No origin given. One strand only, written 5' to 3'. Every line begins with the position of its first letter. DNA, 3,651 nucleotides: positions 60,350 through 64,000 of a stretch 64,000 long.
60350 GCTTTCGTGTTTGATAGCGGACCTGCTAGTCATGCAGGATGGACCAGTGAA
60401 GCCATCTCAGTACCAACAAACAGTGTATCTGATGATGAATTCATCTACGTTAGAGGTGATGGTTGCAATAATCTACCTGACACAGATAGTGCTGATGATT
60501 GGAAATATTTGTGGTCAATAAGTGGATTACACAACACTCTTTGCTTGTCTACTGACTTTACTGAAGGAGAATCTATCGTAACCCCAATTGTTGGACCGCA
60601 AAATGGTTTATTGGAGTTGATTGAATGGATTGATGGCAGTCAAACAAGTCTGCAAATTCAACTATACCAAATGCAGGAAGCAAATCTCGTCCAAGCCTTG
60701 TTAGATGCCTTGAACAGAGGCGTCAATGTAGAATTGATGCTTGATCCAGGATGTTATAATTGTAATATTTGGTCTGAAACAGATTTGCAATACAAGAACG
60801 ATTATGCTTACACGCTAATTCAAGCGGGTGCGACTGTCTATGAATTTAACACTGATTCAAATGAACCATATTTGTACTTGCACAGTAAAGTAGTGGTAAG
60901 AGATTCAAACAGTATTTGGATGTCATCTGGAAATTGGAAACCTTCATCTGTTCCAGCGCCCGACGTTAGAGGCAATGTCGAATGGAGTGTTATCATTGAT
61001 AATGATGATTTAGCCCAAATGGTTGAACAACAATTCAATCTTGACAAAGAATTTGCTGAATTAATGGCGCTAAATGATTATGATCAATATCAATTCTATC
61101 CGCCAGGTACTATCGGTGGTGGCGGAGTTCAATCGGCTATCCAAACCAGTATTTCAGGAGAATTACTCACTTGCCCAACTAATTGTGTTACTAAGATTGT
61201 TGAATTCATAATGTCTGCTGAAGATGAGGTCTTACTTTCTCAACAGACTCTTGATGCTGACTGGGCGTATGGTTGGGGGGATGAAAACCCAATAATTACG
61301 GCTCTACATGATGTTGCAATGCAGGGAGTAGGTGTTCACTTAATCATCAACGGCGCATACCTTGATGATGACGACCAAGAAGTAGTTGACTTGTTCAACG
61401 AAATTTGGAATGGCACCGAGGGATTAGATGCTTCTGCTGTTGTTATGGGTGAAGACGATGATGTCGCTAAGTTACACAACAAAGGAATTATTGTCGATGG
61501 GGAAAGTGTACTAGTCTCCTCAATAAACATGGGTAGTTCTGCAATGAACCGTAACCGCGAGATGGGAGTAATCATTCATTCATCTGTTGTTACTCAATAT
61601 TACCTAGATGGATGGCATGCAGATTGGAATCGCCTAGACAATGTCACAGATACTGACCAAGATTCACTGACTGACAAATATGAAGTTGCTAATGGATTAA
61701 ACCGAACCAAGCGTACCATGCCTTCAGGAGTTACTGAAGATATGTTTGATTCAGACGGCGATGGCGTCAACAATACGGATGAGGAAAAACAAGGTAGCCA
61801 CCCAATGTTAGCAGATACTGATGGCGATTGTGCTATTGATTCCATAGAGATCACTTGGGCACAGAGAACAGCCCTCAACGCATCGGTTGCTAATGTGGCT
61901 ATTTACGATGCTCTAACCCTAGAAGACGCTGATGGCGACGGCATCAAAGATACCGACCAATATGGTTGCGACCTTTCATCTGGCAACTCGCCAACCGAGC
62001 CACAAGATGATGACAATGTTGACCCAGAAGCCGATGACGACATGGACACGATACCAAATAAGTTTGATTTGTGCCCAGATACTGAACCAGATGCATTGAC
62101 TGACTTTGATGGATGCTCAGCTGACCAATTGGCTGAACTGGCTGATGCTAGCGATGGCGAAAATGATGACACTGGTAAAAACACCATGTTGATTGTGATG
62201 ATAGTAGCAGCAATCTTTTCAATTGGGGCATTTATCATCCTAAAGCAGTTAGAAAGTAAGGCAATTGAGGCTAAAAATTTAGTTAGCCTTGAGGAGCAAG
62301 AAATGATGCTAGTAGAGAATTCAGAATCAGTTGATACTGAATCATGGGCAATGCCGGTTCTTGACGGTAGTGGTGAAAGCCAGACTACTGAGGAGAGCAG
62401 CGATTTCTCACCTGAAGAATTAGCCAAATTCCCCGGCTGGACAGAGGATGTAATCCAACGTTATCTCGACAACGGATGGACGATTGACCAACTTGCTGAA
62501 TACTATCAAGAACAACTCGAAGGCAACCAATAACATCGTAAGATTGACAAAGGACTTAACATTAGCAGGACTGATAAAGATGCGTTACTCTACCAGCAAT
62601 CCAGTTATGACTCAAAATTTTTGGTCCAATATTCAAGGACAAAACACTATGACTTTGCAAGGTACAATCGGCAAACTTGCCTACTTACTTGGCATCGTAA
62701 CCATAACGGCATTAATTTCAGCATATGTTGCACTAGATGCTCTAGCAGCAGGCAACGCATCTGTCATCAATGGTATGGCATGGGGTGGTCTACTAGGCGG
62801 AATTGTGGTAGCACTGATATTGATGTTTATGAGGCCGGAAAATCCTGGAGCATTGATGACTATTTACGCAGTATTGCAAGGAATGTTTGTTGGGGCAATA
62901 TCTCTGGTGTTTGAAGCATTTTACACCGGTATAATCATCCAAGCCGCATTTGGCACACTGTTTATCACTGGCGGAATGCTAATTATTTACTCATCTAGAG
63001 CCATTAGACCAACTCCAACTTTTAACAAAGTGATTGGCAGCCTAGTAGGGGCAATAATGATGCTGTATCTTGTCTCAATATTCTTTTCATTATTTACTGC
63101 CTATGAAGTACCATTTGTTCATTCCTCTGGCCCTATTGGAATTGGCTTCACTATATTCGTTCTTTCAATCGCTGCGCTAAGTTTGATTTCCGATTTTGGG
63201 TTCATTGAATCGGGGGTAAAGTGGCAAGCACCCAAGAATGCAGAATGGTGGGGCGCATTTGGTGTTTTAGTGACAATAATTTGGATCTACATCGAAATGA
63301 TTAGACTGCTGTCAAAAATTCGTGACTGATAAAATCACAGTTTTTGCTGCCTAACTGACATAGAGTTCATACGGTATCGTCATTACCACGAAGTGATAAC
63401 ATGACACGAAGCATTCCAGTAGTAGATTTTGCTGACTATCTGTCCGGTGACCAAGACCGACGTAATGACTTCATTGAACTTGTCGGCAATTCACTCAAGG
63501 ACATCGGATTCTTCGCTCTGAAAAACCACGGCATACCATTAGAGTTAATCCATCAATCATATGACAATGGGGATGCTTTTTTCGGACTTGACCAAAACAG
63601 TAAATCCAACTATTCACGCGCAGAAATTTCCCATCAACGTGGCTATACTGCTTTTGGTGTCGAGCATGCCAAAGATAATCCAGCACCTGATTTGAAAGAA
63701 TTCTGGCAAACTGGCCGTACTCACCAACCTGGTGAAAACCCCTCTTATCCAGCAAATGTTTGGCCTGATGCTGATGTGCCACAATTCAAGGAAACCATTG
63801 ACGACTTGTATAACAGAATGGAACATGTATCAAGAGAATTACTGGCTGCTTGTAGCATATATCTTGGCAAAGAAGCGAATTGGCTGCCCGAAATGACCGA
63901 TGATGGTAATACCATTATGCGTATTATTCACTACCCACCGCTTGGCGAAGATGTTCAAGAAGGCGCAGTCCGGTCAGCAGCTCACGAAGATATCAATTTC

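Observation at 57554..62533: Unrecognised architecture: six tandem lamin-tail domains on a single-chain double-HKD PLD fold, tethered by a C-terminal TM helix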

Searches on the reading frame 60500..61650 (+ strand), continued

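Call 59: search_protein_families(library=pfam, proteins=[L017:6829-7629:+, L017:7654-8550:+, L017:8538-9884:+, L017:10061-11140:+, L017:11433-12446:+, L017:13321-14001:+, L019:5019-5603:+, L019:2953-3750:-], max_evalue=0.1)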
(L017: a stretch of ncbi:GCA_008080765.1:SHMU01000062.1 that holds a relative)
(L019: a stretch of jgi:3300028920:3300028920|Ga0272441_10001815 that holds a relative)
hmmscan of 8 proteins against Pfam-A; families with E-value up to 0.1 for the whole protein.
L017:6829-7629:+ (266 aa): 7 families
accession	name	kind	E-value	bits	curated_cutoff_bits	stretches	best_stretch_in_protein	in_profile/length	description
PF13742.12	tRNA_anti_2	-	4.6e-05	24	27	0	90-162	23-94/95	OB-fold nucleic acid binding domain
PF01336.31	tRNA_anti-codon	-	0.00047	20.5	27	1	108-162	19-72/75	OB-fold nucleic acid binding domain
PF09889.16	DUF2116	-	0.0079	16.6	26.8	1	18-61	6-52/59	Probable treble clef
PF06749.17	DUF1218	-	0.0097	16.8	25.3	1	31-72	18-61/95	Protein of unknown function (DUF1218)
PF12773.13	DZR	-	0.03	14.9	27.3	1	15-35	24-45/45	Double zinc ribbon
PF24844.1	PolC_DP2_central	-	0.037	13.4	24.3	1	6-47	326-366/372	DNA polymerase II large subunit DP2, central domain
PF18912.6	DZR_2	-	0.099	12.9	27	0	13-34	34-55/56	Double zinc ribbon domain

L017:7654-8550:+ (298 aa): 5 families
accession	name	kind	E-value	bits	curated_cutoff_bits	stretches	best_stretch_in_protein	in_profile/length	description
PF01336.31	tRNA_anti-codon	-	0.0011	19.3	27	0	102-167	2-57/75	OB-fold nucleic acid binding domain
PF12773.13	DZR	-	0.021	15.4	27.3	1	24-55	8-38/45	Double zinc ribbon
PF07754.17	HVO_2753_ZBP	-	0.045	14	33.2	1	30-49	18-35/46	Small zinc finger protein HVO_2753-like, Zn-binding pocket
PF02591.20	Zn_ribbon_9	-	0.055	14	29.1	0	24-37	20-32/33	C4-type zinc ribbon domain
PF14952.11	zf-tcix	-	0.078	13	31.2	0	31-50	13-30/42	Putative treble-clef, zinc-finger, Zn-binding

L017:8538-9884:+ (448 aa): 1 family
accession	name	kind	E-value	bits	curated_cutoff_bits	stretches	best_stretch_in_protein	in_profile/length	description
PF01970.21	TctA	-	4.4e-29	101.8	28.9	1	18-423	2-422/423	Tripartite tricarboxylate transporter TctA family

L017:10061-11140:+ (359 aa): 1 family
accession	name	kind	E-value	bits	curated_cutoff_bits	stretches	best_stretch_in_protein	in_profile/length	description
PF04307.19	YdjM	-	5.1e-13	49.3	29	2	186-300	54-146/176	YdjM inner membrane protein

L017:11433-12446:+ (337 aa): 1 family
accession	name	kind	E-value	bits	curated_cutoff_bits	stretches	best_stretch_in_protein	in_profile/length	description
PF16511.11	FERM_f0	-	0.02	15.6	26.9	1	196-244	16-69/81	N-terminal or F0 domain of Talin-head FERM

L017:13321-14001:+ (226 aa): 1 family
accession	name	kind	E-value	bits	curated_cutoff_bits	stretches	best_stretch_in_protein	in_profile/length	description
PF01791.15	DeoC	-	2.1e-19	70.5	23.8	1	13-207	4-217/229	DeoC/LacD family aldolase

L019:5019-5603:+ (194 aa): 4 families
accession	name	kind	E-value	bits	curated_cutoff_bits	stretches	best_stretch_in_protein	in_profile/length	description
PF13023.12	HD_3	-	5.5e-35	121.1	22.5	1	15-162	2-149/165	HD domain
PF12917.13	YfbR-like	-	6.9e-08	32.8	25.9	1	16-79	8-75/182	5'-deoxynucleotidase YfbR-like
PF01966.28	HD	-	2.1e-07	31.7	22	1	36-141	1-115/116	HD domain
PF03745.19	DUF309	-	0.092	12.9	27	0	115-153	20-53/59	Domain of unknown function (DUF309)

L019:2953-3750:- (265 aa): 3 families
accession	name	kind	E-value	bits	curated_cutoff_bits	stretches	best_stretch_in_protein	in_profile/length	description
PF01791.15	DeoC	-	6.6e-26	91.8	23.8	1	20-228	1-229/229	DeoC/LacD family aldolase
PF05690.20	ThiG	-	0.00014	21.7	23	1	156-254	148-236/247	Thiazole biosynthesis protein ThiG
PF22649.2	Cgl0159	-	0.019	14.7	27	1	154-231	162-241/251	Cgl0159-like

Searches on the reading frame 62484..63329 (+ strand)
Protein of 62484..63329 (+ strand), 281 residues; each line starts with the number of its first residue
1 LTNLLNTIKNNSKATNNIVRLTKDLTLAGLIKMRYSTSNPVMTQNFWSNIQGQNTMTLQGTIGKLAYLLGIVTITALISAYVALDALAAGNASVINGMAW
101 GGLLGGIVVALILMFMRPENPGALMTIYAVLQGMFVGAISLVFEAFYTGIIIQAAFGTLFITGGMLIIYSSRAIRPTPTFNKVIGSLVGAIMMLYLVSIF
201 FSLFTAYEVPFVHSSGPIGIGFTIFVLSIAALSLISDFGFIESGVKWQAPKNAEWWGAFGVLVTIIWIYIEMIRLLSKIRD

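Call 12: search_protein_families(library=pfam, proteins=[window:62484-63329:+], max_evalue=0.001)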
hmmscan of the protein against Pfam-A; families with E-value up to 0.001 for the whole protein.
window:62484-63329:+ (281 aa): 2 families
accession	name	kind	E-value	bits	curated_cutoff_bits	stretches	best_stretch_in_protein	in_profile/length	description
PF12811.12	BaxI_1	-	2.7e-61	207.6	26.2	1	39-280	1-232/233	Bax inhibitor 1 like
PF01027.25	Bax1-I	-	2.3e-06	28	34.1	1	70-276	9-207/207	Inhibitor of apoptosis-promoting Bax1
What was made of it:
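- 62484..63329 (+): Downstream gene: BaxI_1 family 7-TM protein. The true start is probably the ATG at about 62580. Pfam BaxI_1 2.7e-61 (call 12).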

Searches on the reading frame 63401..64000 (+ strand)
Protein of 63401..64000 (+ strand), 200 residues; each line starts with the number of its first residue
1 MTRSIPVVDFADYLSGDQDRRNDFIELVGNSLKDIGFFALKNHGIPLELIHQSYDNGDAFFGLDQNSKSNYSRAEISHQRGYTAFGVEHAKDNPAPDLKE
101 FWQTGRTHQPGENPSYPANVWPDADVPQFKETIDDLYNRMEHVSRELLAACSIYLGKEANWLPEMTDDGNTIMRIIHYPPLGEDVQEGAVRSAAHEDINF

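Call 79: search_protein_families(library=pfam, proteins=[window:63401-64000:+], max_evalue=0.001)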
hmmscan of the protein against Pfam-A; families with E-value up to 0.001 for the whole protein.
window:63401-64000:+ (200 aa): 1 family
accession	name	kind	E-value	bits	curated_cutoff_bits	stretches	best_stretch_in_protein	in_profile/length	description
PF14226.12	DIOX_N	-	6.3e-26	91.8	27.3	1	5-123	1-116/117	non-haem dioxygenase in morphine synthesis N-terminal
